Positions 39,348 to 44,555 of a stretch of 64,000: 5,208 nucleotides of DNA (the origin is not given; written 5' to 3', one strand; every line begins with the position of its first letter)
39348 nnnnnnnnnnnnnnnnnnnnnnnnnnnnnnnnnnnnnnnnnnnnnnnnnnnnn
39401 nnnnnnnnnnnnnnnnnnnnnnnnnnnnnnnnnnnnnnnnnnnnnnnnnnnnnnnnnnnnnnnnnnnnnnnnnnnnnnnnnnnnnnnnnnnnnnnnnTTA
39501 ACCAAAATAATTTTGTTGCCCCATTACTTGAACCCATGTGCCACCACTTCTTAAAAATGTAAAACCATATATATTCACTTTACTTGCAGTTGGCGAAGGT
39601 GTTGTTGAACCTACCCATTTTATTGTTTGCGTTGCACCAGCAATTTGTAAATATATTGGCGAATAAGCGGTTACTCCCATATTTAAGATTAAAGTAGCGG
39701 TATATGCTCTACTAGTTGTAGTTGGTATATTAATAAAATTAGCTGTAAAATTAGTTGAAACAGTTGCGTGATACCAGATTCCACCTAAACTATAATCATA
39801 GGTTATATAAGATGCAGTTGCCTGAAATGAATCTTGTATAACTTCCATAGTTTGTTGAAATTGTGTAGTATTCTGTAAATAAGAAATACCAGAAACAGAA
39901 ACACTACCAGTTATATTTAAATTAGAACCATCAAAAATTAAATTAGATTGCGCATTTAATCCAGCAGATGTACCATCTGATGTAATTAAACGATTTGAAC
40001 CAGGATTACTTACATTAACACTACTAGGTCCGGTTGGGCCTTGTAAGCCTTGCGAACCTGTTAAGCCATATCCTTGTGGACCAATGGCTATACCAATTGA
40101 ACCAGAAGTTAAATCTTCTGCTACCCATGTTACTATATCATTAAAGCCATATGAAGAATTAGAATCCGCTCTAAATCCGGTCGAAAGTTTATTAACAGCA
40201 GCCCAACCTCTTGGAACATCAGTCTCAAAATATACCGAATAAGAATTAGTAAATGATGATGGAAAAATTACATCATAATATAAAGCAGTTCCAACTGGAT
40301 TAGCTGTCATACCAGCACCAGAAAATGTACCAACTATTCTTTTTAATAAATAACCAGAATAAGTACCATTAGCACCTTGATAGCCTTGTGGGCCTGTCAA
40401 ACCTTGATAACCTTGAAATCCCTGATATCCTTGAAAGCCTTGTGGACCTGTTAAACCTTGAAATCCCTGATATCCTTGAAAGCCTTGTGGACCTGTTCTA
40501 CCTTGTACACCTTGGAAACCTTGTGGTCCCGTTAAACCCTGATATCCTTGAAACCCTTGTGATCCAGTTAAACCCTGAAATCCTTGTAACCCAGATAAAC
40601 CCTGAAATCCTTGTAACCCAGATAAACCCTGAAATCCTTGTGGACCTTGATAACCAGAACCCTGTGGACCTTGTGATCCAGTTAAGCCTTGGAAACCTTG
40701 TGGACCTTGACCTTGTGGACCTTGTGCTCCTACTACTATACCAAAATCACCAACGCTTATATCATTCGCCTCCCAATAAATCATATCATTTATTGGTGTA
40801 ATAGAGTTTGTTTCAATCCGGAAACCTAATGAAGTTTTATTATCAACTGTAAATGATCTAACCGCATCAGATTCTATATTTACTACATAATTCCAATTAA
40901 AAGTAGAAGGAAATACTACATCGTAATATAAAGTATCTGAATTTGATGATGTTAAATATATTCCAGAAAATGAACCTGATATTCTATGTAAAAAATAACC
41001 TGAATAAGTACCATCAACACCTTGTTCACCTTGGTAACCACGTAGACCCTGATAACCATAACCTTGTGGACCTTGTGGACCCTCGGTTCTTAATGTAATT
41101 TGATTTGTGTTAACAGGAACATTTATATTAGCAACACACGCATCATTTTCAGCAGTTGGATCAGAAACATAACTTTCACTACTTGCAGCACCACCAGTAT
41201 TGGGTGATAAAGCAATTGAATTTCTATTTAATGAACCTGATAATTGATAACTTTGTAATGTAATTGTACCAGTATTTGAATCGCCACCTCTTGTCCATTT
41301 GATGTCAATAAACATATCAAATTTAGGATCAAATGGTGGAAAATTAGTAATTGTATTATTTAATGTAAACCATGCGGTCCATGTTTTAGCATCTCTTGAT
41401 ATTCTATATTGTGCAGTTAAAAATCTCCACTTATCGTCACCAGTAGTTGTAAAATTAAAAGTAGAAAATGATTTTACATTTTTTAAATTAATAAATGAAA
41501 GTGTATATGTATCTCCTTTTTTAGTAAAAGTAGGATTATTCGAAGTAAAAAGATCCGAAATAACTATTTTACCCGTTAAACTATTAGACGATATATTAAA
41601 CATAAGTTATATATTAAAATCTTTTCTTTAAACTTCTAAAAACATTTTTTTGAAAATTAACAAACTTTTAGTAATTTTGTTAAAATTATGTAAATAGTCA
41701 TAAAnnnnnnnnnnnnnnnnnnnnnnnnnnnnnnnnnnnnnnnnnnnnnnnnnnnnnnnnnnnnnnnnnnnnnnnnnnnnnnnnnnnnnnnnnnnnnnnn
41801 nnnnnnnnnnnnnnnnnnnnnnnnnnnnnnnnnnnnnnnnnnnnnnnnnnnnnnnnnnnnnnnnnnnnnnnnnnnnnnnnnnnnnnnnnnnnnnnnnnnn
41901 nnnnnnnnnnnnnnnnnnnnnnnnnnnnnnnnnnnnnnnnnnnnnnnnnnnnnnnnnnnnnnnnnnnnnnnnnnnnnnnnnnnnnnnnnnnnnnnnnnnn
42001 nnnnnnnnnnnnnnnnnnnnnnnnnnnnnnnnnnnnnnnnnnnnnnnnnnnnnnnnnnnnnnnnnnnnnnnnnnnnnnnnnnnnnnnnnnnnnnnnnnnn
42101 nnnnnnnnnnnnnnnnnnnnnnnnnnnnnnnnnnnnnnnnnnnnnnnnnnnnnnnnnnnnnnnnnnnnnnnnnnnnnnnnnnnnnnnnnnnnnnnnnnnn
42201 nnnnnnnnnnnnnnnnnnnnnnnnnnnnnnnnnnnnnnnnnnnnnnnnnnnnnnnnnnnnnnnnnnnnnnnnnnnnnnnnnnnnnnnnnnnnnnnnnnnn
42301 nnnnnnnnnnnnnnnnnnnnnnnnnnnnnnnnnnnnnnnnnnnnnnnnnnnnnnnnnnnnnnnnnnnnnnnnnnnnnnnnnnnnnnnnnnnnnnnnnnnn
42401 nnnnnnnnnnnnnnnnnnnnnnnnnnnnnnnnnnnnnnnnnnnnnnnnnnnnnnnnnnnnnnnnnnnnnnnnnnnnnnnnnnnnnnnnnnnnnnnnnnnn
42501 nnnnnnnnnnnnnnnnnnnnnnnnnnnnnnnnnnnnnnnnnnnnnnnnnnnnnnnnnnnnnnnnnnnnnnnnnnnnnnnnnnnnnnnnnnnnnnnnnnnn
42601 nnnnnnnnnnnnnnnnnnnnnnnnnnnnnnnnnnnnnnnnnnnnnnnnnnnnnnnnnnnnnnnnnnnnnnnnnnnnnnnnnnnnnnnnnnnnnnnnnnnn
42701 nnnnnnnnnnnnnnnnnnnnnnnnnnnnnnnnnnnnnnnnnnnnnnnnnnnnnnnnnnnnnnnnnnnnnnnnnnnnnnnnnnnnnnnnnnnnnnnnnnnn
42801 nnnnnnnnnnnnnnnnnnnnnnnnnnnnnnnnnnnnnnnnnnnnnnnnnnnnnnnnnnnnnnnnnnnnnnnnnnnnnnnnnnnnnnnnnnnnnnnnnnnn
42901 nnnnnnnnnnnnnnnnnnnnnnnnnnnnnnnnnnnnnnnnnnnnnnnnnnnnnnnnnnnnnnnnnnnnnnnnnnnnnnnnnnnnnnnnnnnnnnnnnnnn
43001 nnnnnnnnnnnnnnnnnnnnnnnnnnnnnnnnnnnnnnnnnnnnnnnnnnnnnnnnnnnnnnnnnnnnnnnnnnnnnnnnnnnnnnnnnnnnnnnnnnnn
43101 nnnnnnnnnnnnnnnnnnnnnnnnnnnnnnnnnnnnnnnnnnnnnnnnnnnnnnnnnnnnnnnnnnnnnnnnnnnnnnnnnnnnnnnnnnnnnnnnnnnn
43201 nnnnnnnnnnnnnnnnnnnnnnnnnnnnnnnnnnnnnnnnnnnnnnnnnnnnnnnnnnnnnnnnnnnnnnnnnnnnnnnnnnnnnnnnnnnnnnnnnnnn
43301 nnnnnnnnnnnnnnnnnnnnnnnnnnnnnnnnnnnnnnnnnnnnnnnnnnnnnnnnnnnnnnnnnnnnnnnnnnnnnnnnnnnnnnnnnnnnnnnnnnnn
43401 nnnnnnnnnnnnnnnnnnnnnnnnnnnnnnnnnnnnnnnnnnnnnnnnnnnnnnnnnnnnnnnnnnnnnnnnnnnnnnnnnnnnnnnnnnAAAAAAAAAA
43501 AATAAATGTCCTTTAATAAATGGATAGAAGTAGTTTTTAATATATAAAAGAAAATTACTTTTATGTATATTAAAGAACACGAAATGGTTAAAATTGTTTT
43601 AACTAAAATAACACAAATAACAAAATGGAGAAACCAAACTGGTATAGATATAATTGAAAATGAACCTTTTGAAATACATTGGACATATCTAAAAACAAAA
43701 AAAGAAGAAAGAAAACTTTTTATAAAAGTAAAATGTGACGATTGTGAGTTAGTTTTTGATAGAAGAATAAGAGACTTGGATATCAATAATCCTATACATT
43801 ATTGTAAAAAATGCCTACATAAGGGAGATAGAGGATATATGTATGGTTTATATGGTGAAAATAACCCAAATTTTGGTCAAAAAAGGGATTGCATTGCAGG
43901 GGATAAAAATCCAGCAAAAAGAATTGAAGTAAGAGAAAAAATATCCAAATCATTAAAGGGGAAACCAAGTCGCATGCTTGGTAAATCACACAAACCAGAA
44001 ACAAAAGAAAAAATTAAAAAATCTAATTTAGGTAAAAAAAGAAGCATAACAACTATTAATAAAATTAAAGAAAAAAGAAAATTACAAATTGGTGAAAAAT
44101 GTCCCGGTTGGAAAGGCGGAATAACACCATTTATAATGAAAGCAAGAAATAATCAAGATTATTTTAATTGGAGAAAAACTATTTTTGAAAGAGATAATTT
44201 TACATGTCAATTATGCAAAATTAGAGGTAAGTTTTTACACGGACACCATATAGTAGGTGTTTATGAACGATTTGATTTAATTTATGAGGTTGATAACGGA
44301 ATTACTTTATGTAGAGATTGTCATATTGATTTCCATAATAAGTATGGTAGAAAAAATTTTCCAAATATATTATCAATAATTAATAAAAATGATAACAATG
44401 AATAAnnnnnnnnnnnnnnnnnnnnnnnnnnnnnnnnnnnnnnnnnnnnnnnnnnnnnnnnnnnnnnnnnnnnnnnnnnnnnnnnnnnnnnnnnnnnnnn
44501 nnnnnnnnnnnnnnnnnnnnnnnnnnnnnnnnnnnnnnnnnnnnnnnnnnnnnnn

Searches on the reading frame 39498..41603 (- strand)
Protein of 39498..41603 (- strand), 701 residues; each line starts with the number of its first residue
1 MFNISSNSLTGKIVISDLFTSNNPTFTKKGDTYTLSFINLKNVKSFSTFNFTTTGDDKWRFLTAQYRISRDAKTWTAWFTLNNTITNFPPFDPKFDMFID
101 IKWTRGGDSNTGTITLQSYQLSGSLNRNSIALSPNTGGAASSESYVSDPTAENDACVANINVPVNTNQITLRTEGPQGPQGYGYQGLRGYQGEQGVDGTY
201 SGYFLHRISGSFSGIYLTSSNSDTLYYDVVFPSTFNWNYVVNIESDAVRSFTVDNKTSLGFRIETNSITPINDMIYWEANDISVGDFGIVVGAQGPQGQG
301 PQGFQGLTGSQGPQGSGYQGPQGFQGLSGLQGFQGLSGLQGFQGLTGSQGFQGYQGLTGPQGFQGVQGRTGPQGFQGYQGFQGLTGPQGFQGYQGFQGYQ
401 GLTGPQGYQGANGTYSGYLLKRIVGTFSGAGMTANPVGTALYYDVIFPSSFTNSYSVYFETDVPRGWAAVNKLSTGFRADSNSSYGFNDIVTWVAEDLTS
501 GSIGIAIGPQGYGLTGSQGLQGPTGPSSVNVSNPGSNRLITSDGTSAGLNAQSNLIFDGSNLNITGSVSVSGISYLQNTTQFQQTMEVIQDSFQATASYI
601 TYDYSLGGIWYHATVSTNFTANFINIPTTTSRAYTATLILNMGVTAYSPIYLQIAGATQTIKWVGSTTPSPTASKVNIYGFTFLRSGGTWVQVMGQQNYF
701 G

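Call 7: search_protein_families(library=pfam, proteins=[window:39498-41603:-], max_evalue=0.01)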
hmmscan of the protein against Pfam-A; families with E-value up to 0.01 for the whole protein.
window:39498-41603:- (701 aa): 1 family
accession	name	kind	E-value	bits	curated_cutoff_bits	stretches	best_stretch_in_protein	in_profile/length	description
PF01391.23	Collagen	-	1.5e-16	60.3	27.2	2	356-413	1-58/60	Collagen triple helix repeat (20 copies)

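Call 8: search_protein_families(library=phrogs, proteins=[window:39498-41603:-], max_evalue=0.001)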
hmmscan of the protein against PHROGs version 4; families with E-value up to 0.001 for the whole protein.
window:39498-41603:- (701 aa): 32 families (the best 25 are shown)
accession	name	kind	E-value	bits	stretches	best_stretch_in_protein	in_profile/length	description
phrog_5073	-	tail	3.3e-34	119.8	2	175-377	181-360/519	tail fiber protein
phrog_819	-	tail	1.5e-33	117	2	58-527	387-730/1024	tail protein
phrog_6320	-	tail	3.3e-29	103.2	1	292-576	92-298/745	tail fiber protein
phrog_8745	-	tail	4.1e-21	75.1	2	329-527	1389-1593/1803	tail fiber protein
phrog_1806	-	tail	2.6e-18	67.3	1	288-419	105-238/276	collagen like minor tail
phrog_366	-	tail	3e-15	57.6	2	346-414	314-382/474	tail fiber protein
phrog_10972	-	tail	7.4e-14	53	2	343-413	156-226/343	tail fiber protein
phrog_3420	-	unknown function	4.5e-13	48.7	1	290-417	172-298/929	-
phrog_26246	-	tail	1.5e-12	48.3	1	279-413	80-209/329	tail protein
phrog_30509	-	tail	3.9e-12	46.9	2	343-409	50-116/254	collagen like minor tail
phrog_18350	-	tail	2e-11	45.1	1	296-394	103-198/253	tail fiber protein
phrog_17587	-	tail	7.7e-11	42.1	1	347-448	351-453/641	tail fiber protein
phrog_29268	-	unknown function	1.2e-10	41.2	1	182-419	314-544/653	-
phrog_38537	-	tail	3e-10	40.3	1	359-414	47-105/611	tail fiber protein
phrog_1658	-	unknown function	5.7e-10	40.3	1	356-414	43-104/239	-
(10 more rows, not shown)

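Call 68: search_protein_families(library=ncbifam, proteins=[window:39498-41603:-], max_evalue=0.01)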
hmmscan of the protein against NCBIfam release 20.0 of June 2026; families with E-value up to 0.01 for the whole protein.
window:39498-41603:- (701 aa): 3 families
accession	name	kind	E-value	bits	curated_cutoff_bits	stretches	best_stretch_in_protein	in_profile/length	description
NF046116.1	adhesin_Lcl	equivalog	3.3e-24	85.2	500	1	291-414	56-184/431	collagen-like adhesin Lcl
NF038329.2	gly_rich_SclB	equivalog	1.2e-18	67.2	325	1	291-416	122-249/442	LPXTG-anchored collagen-like adhesin Scl2/SclB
NF038330.1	adhesin_SclA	exception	1.9e-15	57.4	400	1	291-413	113-237/405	LPXTG-anchored collagen-like adhesin Scl1/SclA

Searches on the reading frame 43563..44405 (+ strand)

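Call 10: search_protein_families(library=phrogs, proteins=[window:43563-44405:+], max_evalue=0.001)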
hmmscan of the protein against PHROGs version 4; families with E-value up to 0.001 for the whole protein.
window:43563-44405:+ (280 aa): 12 families
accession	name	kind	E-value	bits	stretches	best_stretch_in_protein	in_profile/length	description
phrog_8446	-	DNA, RNA and nucleotide metabolism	8.6e-15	56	1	169-257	102-195/211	HNH endonuclease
phrog_119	-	DNA, RNA and nucleotide metabolism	2.3e-13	50.8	1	186-264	177-261/443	HNH endonuclease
phrog_1271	-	DNA, RNA and nucleotide metabolism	8.7e-12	46.1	1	51-269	208-326/361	HNH endonuclease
phrog_144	-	DNA, RNA and nucleotide metabolism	3.6e-11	44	1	202-265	74-140/175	HNH endonuclease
phrog_5104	-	unknown function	1.8e-09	38.5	1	22-265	18-217/228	-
phrog_589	-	DNA, RNA and nucleotide metabolism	2e-08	35.2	1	203-254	82-135/179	HNH endonuclease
phrog_12434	-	DNA, RNA and nucleotide metabolism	9.3e-08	32.9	1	107-175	106-177/292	HNH endonuclease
phrog_5956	-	DNA, RNA and nucleotide metabolism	5.9e-07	30.2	1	201-260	48-110/138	HNH endonuclease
phrog_8048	-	DNA, RNA and nucleotide metabolism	1.2e-06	28.9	1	199-265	163-233/273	HNH endonuclease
phrog_5200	-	DNA, RNA and nucleotide metabolism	2.3e-05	25.4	1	199-259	27-86/154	HNH endonuclease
phrog_24030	-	DNA, RNA and nucleotide metabolism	3.8e-05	24.2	1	203-256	9-61/342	RNA ligase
phrog_4581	-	head and packaging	0.0001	22.9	1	202-261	55-112/395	terminase small subunit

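Call 11: search_protein_families(library=pfam, proteins=[window:43563-44405:+], max_evalue=0.001)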
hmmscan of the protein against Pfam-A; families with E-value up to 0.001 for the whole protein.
window:43563-44405:+ (280 aa): 3 families
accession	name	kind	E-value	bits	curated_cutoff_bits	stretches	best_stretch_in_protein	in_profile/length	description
PF07460.16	NUMOD3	-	1.3e-09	38.2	20.4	1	122-151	7-36/37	NUMOD3 motif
PF13391.12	HNH_2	-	8.1e-07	29.3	21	1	215-260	1-61/66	HNH endonuclease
PF01844.29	HNH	-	4.2e-06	27.3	21.4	1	215-259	1-46/47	HNH endonuclease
